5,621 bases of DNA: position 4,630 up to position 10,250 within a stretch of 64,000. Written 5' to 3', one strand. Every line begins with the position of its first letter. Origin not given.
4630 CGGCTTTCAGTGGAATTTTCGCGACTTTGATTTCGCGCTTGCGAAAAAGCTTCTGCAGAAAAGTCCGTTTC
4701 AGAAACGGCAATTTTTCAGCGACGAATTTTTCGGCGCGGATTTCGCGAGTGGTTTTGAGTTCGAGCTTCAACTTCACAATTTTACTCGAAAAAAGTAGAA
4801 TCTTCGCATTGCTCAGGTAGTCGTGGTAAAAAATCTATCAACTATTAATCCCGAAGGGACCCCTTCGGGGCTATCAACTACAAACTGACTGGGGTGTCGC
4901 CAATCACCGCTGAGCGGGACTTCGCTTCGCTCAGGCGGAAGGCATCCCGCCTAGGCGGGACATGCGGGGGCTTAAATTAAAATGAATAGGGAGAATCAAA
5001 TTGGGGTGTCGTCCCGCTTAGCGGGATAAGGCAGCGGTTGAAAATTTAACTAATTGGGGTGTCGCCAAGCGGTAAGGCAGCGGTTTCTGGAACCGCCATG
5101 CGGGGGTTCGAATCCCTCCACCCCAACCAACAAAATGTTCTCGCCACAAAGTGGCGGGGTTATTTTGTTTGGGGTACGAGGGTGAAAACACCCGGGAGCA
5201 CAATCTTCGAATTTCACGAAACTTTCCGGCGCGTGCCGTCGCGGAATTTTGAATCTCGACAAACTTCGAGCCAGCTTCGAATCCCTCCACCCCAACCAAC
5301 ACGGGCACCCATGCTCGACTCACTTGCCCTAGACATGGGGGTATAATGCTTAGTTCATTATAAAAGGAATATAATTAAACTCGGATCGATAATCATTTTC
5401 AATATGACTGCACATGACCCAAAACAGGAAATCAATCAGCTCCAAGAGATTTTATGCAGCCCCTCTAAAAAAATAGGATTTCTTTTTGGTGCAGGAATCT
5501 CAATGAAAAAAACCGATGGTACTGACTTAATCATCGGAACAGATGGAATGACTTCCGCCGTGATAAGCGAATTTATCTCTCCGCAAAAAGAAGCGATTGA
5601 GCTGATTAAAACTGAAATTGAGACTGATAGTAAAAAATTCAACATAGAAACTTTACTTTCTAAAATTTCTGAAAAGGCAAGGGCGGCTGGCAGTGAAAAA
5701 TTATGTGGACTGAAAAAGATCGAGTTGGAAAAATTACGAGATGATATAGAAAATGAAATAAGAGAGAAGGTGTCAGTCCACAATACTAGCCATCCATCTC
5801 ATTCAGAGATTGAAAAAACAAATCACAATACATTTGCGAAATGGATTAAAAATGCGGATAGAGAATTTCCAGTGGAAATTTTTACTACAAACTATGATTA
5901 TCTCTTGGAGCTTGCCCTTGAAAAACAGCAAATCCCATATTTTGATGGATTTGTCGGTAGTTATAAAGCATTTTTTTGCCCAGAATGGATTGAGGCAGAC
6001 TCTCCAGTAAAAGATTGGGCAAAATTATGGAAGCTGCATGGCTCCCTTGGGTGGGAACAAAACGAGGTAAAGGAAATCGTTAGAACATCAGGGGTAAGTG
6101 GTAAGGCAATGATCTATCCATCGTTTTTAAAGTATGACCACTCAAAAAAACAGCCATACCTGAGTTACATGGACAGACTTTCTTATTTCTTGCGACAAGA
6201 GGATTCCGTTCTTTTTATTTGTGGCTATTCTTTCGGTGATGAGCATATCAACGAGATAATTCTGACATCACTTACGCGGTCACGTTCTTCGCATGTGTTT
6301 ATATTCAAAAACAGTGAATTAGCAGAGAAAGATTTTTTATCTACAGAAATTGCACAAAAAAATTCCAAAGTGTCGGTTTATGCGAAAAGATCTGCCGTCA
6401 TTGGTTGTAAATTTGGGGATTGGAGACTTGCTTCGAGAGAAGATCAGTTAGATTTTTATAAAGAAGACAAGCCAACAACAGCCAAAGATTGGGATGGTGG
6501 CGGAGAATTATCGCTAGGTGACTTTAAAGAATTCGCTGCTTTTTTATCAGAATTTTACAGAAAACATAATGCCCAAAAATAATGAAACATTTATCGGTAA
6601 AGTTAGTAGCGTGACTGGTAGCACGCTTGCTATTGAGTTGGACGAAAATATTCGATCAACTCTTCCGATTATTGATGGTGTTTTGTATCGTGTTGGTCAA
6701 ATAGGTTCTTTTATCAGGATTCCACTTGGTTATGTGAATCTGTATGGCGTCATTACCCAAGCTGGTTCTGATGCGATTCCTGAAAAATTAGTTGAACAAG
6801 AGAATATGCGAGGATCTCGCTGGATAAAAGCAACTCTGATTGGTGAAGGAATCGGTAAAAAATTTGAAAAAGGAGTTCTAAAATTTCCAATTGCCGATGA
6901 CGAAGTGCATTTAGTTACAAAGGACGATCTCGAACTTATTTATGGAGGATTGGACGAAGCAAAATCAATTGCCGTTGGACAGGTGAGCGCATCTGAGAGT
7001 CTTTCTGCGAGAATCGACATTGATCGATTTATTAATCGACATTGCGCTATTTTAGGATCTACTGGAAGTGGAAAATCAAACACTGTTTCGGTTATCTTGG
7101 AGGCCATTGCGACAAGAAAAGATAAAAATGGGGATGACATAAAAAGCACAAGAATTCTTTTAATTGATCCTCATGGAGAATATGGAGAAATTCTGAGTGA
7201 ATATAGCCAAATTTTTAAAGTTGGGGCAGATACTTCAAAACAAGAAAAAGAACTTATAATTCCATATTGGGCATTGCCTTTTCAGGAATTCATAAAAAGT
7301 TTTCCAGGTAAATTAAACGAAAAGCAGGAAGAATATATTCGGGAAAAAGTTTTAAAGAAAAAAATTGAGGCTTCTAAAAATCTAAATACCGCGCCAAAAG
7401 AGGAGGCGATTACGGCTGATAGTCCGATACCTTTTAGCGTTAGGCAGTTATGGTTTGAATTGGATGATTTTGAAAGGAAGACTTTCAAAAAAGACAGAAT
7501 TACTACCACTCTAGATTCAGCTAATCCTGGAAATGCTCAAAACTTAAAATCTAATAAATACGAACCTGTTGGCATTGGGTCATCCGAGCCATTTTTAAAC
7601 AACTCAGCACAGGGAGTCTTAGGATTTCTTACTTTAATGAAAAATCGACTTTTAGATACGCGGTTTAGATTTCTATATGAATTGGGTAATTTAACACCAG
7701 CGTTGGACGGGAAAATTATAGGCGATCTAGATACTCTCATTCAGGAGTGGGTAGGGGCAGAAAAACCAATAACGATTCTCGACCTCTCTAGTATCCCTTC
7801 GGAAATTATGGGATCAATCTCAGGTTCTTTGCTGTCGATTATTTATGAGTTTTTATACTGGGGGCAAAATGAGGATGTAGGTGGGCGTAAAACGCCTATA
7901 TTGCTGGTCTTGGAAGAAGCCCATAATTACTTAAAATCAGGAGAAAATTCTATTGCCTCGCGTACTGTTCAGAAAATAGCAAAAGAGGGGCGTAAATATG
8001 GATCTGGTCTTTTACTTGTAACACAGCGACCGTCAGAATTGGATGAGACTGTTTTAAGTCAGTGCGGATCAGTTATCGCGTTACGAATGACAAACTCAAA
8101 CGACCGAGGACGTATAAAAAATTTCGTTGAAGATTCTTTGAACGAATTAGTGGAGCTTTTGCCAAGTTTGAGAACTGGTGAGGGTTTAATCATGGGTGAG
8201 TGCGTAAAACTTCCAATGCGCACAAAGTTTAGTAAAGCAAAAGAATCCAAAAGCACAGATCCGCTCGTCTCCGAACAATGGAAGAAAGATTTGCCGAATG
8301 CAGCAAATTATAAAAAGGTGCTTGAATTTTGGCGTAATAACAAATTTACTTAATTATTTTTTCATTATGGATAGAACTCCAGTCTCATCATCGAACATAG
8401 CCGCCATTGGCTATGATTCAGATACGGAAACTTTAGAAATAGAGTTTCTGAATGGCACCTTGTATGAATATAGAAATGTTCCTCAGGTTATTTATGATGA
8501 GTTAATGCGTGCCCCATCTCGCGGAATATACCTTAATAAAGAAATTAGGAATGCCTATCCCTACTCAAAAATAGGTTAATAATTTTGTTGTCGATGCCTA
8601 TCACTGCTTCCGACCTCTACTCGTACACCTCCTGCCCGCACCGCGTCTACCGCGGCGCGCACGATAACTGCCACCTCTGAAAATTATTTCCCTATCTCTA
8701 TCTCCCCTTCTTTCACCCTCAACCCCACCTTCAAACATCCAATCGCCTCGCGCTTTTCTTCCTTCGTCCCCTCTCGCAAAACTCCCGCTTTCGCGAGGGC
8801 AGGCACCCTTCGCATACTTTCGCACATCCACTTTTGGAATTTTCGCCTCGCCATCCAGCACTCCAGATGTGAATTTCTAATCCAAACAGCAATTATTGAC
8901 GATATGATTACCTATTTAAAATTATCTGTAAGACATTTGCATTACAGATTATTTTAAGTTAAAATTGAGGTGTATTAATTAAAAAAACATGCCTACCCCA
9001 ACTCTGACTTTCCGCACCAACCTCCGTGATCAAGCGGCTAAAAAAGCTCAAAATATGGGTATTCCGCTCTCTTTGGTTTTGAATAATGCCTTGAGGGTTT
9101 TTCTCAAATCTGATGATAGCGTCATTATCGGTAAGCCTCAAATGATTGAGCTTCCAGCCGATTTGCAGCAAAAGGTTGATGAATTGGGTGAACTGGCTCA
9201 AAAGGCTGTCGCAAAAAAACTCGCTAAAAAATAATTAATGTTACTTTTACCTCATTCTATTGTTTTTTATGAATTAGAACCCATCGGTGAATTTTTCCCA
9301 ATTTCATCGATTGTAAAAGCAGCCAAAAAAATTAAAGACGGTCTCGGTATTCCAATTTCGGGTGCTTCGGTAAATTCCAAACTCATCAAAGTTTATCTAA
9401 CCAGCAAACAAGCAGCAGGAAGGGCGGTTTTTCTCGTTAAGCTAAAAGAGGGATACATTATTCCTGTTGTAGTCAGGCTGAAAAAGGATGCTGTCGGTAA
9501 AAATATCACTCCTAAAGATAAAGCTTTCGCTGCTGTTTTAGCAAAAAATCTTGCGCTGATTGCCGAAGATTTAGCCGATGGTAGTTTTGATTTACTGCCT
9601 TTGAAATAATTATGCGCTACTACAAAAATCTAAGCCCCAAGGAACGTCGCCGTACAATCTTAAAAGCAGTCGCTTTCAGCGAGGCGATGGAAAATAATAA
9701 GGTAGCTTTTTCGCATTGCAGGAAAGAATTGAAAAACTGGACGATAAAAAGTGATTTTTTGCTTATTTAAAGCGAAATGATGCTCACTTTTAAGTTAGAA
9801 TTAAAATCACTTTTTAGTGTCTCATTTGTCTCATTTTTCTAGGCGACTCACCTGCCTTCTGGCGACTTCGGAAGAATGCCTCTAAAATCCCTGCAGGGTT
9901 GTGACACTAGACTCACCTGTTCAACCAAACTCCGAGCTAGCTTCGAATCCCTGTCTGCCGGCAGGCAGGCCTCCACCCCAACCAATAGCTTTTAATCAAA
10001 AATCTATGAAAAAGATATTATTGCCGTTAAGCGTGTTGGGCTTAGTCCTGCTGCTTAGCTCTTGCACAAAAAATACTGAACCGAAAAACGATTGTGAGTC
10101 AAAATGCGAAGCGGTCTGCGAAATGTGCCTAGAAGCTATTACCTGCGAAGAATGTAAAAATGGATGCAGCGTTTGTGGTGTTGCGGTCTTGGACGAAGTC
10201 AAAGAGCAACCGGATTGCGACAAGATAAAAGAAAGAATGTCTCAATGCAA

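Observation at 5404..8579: SIR2-HerA anti-phage module with a tightly linked KTSC-domain third gene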

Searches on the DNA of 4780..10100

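Call 76: search_rna_families(source=window, start=4780, end=10100, threshold=evalue, max_evalue=1)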
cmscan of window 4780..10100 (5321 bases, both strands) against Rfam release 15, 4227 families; matches with E-value up to 1: 2.
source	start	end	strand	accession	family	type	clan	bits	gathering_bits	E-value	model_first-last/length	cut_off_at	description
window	5055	5126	+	RF00005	tRNA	Gene; tRNA;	CL00001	61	29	7.8e-12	1-71/71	no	tRNA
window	5421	5520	+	RF02081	STnc550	Gene; sRNA;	-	17.6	48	0.51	196-304/388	no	Enterobacterial sRNA STnc550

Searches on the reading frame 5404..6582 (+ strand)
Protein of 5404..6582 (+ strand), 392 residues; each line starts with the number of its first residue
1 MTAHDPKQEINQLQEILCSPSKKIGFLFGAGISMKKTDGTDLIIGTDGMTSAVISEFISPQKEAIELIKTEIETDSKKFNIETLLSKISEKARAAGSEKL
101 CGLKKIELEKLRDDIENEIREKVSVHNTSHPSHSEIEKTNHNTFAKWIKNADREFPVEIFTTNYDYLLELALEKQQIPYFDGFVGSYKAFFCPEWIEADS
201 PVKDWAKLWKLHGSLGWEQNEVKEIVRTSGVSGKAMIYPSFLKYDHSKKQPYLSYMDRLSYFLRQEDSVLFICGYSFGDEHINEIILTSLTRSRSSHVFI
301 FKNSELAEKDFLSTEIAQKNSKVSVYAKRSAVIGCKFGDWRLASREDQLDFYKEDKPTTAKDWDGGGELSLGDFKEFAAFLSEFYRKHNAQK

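Call 4: search_protein_families(library=pfam, proteins=[window:5404-6582:+], max_evalue=0.01)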
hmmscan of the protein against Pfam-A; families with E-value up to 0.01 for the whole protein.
window:5404-6582:+ (392 aa): 2 families
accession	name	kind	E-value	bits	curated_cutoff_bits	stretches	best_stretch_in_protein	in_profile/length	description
PF13289.12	SIR2_2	-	8.6e-21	74.9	24.5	1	158-320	2-137/141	SIR2-like domain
PF19643.4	DUF6146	-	0.0049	17.1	27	1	133-195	16-77/133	Family of unknown function (DUF6146)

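Call 5: search_protein_families(library=padloc, proteins=[window:5404-6582:+], max_evalue=0.01)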
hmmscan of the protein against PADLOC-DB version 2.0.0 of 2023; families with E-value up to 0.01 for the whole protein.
window:5404-6582:+ (392 aa): 30 families (the best 25 are shown)
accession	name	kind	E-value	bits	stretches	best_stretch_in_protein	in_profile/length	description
PDLC04093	SIR2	-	1.5e-111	371.2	1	1-389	1-389/395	-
PDLC04094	SIR2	-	5.5e-103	343.2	1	1-386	1-379/399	-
PDLC04084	SIR2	-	3.4e-40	136.6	1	20-308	39-349/414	-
PDLC04088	SIR2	-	3.1e-35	120.1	1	10-300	10-324/390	-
PDLC04090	SIR2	-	1.1e-28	98.6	1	11-303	34-351/426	-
PDLC04075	SIR2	-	1.5e-26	91.1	1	73-340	110-386/414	-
PDLC04081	SIR2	-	2.1e-26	90.9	1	22-306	17-301/345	-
PDLC04087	SIR2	-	6.3e-25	85.8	1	103-319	77-303/343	-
PDLC02186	SIR2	-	1.7e-24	84.7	1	23-309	29-342/412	-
PDLC02414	Aga_SIR2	-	1.7e-24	84.7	1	75-320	37-276/313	-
PDLC04076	SIR2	-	1.8e-20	71.6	1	24-318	30-346/406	-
PDLC04079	SIR2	-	1.4e-19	67.9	1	142-324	174-376/430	-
PDLC02408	Aga_SIR2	-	1.5e-19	68.3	1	99-320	100-308/343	Class II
PDLC04096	SIR2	-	1.3e-18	65.4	1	153-318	19-190/230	-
PDLC04082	SIR2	-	8.5e-18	62.3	1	57-295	31-280/345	-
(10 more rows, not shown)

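Call 22: search_solved_structures(query=window:5404-6582:+, max_evalue=0.001, show_alignments=2)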
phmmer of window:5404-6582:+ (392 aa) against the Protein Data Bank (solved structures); distinct sequences matched with E-value up to 0.001: 3.
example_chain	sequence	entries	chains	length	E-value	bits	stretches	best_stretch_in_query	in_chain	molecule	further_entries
8w9l_A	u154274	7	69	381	1.6e-57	198.8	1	4-381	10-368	SIR2-like domain-containing protein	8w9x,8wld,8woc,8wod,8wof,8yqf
8yhx_G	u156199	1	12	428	3.1e-18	69.6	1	149-302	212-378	SIR2 family protein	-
8j4u_A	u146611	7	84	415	8.6e-18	68.1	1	67-302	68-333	SIR2-like domain-containing protein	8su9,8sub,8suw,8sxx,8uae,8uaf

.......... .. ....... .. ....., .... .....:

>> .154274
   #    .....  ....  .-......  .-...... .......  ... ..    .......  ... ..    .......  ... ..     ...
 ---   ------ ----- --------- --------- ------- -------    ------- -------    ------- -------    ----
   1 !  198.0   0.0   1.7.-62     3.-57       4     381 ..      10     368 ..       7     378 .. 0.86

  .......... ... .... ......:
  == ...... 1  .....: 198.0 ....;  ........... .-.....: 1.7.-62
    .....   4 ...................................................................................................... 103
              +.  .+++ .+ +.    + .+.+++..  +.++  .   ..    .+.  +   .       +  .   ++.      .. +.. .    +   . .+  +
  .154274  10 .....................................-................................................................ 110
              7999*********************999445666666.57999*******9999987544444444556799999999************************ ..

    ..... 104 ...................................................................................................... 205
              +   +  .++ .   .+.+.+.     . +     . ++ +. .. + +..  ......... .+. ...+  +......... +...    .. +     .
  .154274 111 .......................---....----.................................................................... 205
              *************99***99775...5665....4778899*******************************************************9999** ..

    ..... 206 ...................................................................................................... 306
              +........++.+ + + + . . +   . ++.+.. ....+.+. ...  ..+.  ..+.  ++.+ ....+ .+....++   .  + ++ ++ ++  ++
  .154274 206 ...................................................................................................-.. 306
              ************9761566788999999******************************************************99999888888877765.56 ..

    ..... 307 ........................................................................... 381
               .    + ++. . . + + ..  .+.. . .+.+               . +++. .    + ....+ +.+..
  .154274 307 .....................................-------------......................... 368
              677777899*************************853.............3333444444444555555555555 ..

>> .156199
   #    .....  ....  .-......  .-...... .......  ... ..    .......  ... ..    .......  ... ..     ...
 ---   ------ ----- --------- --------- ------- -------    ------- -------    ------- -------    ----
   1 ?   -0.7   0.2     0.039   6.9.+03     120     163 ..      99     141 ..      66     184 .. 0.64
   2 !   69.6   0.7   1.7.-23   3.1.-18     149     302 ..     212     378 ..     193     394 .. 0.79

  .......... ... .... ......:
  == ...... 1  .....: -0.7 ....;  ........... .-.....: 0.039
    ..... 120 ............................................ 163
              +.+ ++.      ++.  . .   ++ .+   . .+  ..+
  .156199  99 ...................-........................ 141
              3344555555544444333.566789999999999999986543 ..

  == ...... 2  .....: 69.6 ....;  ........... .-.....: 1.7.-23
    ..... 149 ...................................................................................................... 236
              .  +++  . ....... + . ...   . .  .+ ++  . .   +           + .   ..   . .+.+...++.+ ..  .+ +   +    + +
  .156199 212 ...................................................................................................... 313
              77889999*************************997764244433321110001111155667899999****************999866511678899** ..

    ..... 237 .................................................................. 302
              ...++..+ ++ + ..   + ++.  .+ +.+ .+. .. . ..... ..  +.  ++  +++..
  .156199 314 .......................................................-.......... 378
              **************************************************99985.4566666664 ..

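Call 42: search_protein_families(library=ncbifam, proteins=[window:5404-6582:+], max_evalue=1)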
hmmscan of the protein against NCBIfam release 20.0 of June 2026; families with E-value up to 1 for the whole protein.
window:5404-6582:+ (392 aa): 1 family
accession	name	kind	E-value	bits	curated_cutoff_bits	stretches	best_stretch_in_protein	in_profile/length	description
NF042942.1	SIR2_antiphage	equivalog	2.2e-20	73.1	500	1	23-317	23-338/392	SIR2 family anti-phage-associated protein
